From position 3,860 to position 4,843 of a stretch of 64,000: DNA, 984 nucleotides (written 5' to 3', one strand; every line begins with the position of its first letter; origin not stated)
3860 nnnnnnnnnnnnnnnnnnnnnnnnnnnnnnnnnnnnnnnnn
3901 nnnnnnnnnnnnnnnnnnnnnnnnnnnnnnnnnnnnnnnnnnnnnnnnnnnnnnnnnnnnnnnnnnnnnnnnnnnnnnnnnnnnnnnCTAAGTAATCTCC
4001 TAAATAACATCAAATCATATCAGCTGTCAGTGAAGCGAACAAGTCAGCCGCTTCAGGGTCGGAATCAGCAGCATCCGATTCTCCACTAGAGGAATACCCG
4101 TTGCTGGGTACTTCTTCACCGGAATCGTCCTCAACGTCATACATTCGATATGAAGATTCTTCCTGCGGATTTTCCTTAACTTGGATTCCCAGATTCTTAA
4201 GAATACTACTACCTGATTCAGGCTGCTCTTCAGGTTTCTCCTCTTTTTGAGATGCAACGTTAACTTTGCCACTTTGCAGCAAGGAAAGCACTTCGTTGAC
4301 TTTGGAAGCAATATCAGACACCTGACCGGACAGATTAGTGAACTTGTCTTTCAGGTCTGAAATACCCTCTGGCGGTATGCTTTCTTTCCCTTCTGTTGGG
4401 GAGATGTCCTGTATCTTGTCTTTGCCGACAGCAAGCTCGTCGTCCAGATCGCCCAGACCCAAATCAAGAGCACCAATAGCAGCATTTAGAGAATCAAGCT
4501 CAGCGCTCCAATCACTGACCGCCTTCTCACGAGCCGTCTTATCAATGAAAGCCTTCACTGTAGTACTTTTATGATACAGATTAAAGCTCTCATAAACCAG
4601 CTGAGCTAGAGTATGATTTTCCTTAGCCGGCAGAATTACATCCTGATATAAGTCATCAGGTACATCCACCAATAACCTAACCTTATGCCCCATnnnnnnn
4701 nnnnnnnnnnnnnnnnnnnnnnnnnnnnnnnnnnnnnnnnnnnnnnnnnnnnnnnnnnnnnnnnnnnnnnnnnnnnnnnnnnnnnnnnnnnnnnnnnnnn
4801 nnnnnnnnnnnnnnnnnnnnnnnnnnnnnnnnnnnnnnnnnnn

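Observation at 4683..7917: Actin-like ParM/Alp ATPase with an atypical 601-aa coiled-coil partner and upstream direct repeats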

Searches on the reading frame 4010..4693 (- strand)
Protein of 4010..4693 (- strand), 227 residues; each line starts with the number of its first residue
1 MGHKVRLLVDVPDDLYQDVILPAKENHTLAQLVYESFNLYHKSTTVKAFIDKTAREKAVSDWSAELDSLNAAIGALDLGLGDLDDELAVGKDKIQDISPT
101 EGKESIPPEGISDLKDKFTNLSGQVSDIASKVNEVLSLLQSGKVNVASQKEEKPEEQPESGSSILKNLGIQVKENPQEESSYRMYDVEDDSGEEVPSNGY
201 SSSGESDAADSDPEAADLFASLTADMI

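Call 6: search_protein_families(library=pfam, proteins=[window:4010-4693:-], max_evalue=0.1)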
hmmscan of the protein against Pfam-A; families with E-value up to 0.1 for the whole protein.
window:4010-4693:- (227 aa): 2 families
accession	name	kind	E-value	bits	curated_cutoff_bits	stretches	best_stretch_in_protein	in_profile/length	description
PF05531.17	NPV_P10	-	0.02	15.8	29.8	0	111-140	37-66/75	Nucleopolyhedrovirus P10 protein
PF14805.11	THDPS_N_2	-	0.042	14.4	25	0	124-152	21-49/67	Tetrahydrodipicolinate N-succinyltransferase N-terminal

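Call 7: search_protein_families(library=phrogs, proteins=[window:4010-4693:-], max_evalue=0.01)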
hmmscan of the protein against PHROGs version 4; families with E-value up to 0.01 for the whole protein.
window:4010-4693:- (227 aa): 0 families

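Call 14: search_protein_families(library=ncbifam, proteins=[window:4010-4693:-], max_evalue=0.1)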
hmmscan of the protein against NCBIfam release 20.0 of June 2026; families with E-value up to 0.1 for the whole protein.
window:4010-4693:- (227 aa): 1 family
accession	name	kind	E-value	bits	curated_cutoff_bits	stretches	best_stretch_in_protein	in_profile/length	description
NF011399.0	PRK14824.1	subfamily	0.028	13.8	267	0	130-197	13-78/206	putative deoxyribonucleotide triphosphate pyrophosphatase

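Call 47: search_solved_structures(query=window:4010-4693:-, max_evalue=10, show_alignments=3)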
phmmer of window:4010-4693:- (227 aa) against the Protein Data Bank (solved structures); distinct sequences matched with E-value up to 10: 2.
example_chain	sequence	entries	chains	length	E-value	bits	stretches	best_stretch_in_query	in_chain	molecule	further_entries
8qox_B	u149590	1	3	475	0.00046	23.5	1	53-142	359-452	Conserved membrane protein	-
3jqh_A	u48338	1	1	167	0.3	14.4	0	38-121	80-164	C-type lectin domain family 4 member M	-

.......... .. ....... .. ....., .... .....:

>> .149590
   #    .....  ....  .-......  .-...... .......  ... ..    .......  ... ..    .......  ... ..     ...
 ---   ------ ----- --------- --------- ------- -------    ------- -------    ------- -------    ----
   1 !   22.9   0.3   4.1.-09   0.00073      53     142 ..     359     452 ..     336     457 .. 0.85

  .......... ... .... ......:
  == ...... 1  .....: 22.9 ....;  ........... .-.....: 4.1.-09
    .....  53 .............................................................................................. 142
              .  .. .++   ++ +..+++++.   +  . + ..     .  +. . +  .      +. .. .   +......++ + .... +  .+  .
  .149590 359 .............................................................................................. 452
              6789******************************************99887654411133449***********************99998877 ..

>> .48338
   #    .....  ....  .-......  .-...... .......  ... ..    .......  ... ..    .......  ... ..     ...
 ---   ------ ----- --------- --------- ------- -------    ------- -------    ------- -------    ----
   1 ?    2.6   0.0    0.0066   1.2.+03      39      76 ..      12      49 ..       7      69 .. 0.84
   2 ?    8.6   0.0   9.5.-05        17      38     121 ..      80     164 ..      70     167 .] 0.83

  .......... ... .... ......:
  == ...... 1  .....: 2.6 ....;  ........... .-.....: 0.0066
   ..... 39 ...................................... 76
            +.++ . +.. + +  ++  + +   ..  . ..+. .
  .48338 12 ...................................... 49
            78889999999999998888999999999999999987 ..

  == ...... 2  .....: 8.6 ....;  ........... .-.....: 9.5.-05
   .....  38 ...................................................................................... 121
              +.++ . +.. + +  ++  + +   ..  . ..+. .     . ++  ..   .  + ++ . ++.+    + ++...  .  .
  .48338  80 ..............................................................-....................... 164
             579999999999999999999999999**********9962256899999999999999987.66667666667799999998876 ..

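Call 48: find_homologous_proteins(query=window:4010-4693:-, max_evalue=0.001)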
Query window:4010-4693:- (227 aa): 1 proteins with E <= 0.001 among 720 candidates.
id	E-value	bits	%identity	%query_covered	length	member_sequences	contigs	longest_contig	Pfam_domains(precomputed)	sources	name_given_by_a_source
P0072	2.5e-137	474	99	100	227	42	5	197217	-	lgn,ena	-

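Call 106: search_protein_families(library=padloc, proteins=[window:4010-4693:-], max_evalue=0.01)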
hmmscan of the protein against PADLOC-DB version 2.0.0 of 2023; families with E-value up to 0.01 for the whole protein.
window:4010-4693:- (227 aa): 0 families

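Call 122: search_protein_families(library=pfam, alignment_id=A5, max_evalue=1)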
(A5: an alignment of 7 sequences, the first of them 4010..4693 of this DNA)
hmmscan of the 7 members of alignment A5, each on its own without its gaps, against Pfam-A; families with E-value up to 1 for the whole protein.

A. member 1, window:4010-4693:- (227 aa): 3 families
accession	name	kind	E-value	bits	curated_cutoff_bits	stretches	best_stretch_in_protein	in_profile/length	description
PF05531.17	NPV_P10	-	0.02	15.8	29.8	0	111-140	37-66/75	Nucleopolyhedrovirus P10 protein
PF14805.11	THDPS_N_2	-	0.042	14.4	25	1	124-152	21-49/67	Tetrahydrodipicolinate N-succinyltransferase N-terminal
PF04728.18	LPP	-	0.46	11.3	29.1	1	117-152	1-36/53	Lipoprotein leucine-zipper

B. families by the number of members that match (of 7 scanned): 18 families
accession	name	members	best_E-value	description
PF05531.17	NPV_P10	3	0.0038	Nucleopolyhedrovirus P10 protein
PF04728.18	LPP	2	0.32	Lipoprotein leucine-zipper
PF23857.1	Phage_TAC_19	1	0.0057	Phage tail chaperone protein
PF20292.4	MC7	1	0.019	ABC-three component (ABC-3C) system Middle Component 7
PF09090.17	MIF4G_like_2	1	0.034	MIF4G like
PF05549.16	Allexi_40kDa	1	0.035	Allexivirus 40kDa protein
PF07765.17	KIP1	1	0.037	KIP1-like protein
PF14805.11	THDPS_N_2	1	0.042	Tetrahydrodipicolinate N-succinyltransferase N-terminal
PF16043.11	DUF4795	1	0.045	Domain of unknown function (DUF4795)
PF01923.23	Cob_adeno_trans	1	0.059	Cobalamin adenosyltransferase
PF13012.11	MitMem_reg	1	0.063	Maintenance of mitochondrial structure and function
PF04108.17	ATG17_like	1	0.067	Autophagy protein ATG17-like domain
PF01154.23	HMG_CoA_synt_N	1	0.1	Hydroxymethylglutaryl-coenzyme A synthase N terminal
PF06825.17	HSBP1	1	0.11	Heat shock factor binding protein 1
PF25034.1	Spectrin_SYNE1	1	0.14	Nesprin-1, spectrin repeats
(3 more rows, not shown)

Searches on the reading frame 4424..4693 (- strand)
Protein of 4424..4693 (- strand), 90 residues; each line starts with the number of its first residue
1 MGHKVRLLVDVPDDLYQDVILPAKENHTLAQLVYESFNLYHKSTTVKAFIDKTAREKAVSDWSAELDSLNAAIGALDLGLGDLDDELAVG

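Call 54: search_protein_families(library=pfam, proteins=[window:4454-4693:-], max_evalue=10)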
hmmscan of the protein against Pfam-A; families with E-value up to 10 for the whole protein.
seq(80 aa): 0 families

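Call 62: search_protein_representatives(protein=window:4424-4693:-)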
Query: 90 residues. Proteins with E-value up to 0.001 (for the whole library): 8; up to 1e-10: 3; up to 1e-30: 1. The best 8 are listed.
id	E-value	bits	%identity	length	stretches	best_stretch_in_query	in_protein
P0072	1.3e-50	185.2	100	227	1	1-90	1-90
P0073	8.0e-21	90.2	54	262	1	1-90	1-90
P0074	8.4e-13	64.6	45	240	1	1-87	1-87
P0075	3.4e-10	56.3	36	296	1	5-87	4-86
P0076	2.7e-09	53.4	39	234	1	1-83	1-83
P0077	4.0e-05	40.2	32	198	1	5-85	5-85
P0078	6.6e-05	39.5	32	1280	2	2-78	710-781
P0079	1.0e-04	38.8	31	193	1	5-81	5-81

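Call 66: search_solved_structures(query=A6, max_evalue=10, show_alignments=4)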
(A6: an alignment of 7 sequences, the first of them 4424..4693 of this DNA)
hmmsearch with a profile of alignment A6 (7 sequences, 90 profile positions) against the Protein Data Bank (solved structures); distinct sequences matched with E-value up to 10: 19.
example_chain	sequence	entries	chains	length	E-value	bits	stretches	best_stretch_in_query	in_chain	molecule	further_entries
3jqh_A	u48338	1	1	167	3.5e-07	33.8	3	38-80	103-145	C-type lectin domain family 4 member M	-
5zvk_A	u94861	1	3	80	0.045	17.4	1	44-83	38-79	Human Coronavirus MERS HR1 motif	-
5apt_A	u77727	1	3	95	0.1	16.3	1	28-84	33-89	GENERAL CONTROL PROTEIN GCN4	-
1wpa_A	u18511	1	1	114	0.11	16.2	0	60-88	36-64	Occludin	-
1xaw_A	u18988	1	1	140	0.12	16.1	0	60-88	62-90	Occludin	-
4njl_A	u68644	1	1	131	0.15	15.7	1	44-85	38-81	S protein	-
3g7c_A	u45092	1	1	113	0.27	14.9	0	60-88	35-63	Occludin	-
7zr2_A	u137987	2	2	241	0.43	14.3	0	56-85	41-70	Spike protein S2',Chimeric protein mimic of SARS-CoV-2 Spike HR1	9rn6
3csx_A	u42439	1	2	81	0.65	13.7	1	50-86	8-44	Putative uncharacterized protein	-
6pz8_A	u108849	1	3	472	0.84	13.4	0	45-87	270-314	S protein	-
8z4o_A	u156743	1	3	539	0.92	13.2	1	44-87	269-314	Spike protein S2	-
7u6r_A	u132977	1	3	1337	1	13.1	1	41-88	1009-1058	PDF-2180 Spike glycoprotein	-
9xof_A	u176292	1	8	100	1.2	12.9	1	55-86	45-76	Pre-mRNA-splicing regulator WTAP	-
9jmf_A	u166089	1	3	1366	1.3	12.8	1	41-88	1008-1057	Spike glycoprotein,Fibritin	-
9xvr_B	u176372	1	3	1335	1.4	12.6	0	41-88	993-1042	RU15-1 spike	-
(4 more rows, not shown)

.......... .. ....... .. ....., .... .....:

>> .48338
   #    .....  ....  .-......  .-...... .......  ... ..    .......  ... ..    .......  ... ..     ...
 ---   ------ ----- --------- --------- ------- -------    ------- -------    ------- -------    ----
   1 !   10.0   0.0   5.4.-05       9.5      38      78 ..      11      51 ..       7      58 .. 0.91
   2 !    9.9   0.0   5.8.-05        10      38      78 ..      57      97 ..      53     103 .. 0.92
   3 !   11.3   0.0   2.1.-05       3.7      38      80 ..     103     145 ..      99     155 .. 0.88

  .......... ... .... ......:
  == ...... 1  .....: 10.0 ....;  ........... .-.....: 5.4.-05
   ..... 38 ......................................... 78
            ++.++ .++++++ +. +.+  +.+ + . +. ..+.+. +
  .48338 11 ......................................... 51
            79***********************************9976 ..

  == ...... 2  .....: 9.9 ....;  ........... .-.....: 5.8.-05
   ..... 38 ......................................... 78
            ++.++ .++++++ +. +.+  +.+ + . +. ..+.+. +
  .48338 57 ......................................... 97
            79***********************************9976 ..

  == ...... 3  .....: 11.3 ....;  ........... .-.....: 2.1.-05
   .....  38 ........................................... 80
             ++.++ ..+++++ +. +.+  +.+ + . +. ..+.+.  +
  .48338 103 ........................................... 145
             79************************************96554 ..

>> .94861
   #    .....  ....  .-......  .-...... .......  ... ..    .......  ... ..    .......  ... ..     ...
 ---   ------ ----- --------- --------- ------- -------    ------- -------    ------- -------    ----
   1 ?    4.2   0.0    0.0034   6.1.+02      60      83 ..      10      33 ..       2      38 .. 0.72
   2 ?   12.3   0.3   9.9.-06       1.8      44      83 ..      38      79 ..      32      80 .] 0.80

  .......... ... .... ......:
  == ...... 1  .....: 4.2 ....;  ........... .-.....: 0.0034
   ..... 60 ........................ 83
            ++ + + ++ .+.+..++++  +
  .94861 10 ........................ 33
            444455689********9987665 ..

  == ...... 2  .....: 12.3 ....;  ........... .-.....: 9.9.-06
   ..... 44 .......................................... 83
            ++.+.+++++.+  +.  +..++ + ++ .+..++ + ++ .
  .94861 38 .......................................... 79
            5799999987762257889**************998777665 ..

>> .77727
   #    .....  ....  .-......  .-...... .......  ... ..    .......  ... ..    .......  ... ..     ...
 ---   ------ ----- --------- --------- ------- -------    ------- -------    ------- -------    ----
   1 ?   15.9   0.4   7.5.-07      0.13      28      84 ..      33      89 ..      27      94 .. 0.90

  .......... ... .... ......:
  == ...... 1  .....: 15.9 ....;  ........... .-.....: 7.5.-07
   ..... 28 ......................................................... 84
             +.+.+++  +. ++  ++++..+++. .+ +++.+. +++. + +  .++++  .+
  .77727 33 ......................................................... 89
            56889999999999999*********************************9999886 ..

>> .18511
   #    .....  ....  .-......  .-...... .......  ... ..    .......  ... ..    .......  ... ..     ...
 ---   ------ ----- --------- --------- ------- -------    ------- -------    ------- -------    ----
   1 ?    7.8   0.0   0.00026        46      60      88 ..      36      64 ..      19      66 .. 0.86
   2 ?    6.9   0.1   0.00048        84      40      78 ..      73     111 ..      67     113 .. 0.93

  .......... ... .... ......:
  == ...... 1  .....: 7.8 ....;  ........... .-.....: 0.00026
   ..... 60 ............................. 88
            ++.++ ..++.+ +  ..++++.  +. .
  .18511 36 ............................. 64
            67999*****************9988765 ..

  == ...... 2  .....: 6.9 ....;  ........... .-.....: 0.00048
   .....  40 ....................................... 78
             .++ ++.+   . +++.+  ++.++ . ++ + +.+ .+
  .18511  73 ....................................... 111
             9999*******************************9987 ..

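Call 71: predict_structure(alignment_id=A6)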
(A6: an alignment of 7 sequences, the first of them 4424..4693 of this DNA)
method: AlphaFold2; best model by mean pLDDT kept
length: 90 residues; sequences in the alignment: 7
mean_pLDDT: 76.3   pTM: 0.44
mean pLDDT of the five models: 76.3, 76.3, 72.5, 71.6, 65.1
residues with pLDDT >= 90: 1; 70-90: 71; 50-70: 16; < 50: 2
segments of 3 or more residues with pLDDT < 50: none
pLDDT, mean of each block of 10 residues (from residue 1): 70 86 86 83 82 77 74 69 60
secondary structure, 60 per line:
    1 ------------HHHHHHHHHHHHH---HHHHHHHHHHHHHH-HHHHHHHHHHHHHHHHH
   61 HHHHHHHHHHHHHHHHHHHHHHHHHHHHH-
elements in order: H13-25 H29-42 H44-89

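Call 76: fold_search(model_id=the predicted structure, library=pdb)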
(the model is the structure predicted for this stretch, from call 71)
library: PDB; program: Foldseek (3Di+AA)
matches with E <= 10: 5; with E <= 0.001: 0
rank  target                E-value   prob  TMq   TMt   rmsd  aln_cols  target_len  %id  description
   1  5fea_A                6.1e+00  0.01  0.17  0.14  15.2        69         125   12  Domain Swapped Bromodomain from Leishmania donovani (released 2016-01-13)
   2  8xca_A                6.6e+00  0.04  0.22  0.04  10.9        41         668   15  Cryo-EM structure of Cas12o1, crRNA and target DNA complex (released 2024-12-11)
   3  4ce4_2                7.2e+00  0.04  0.27  0.31   9.2        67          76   19  39S large subunit of the porcine mitochondrial ribosome (released 2013-12-18)
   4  8fkt_SA               8.4e+00  0.02  0.22  0.08  16.2        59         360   14  Human nucleolar pre-60S ribosomal subunit (State C1) (released 2023-07-12)
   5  6eri_BU               9.8e+00  0.02  0.19  0.29  10.0        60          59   15  Structure of the chloroplast ribosome with chl-RRF and hibernation-promoting factor (released 2018-04-18)

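Call 123: search_protein_families(library=pfam, proteins=[P0078], max_evalue=0.1)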
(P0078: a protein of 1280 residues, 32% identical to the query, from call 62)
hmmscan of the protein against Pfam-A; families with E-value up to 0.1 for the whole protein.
P0078 (1280 aa): 6 families
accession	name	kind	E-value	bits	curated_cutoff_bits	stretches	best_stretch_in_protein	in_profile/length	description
PF01839.29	FG-GAP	-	4.5e-99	323.6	22.1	14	152-190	1-37/37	FG-GAP repeat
PF14312.12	FG-GAP_2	-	4.1e-54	181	23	10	580-623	13-49/49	FG-GAP repeat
PF13517.12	FG-GAP_3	-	1.2e-26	93.5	26.9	11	101-172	1-61/61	FG-GAP-like repeat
PF12698.13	ABC2_membrane_3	-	0.011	15.2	31.6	1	1165-1245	136-205/347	ABC-2 family transporter protein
PF10342.15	Kre9_KNH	-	0.022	16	24.6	1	1054-1113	1-63/94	Kre9/KNH-like N-terminal Ig-like domain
PF18997.6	DUF5727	-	0.029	14.3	26.5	0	741-766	154-180/190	Domain of unknown function (DUF5727)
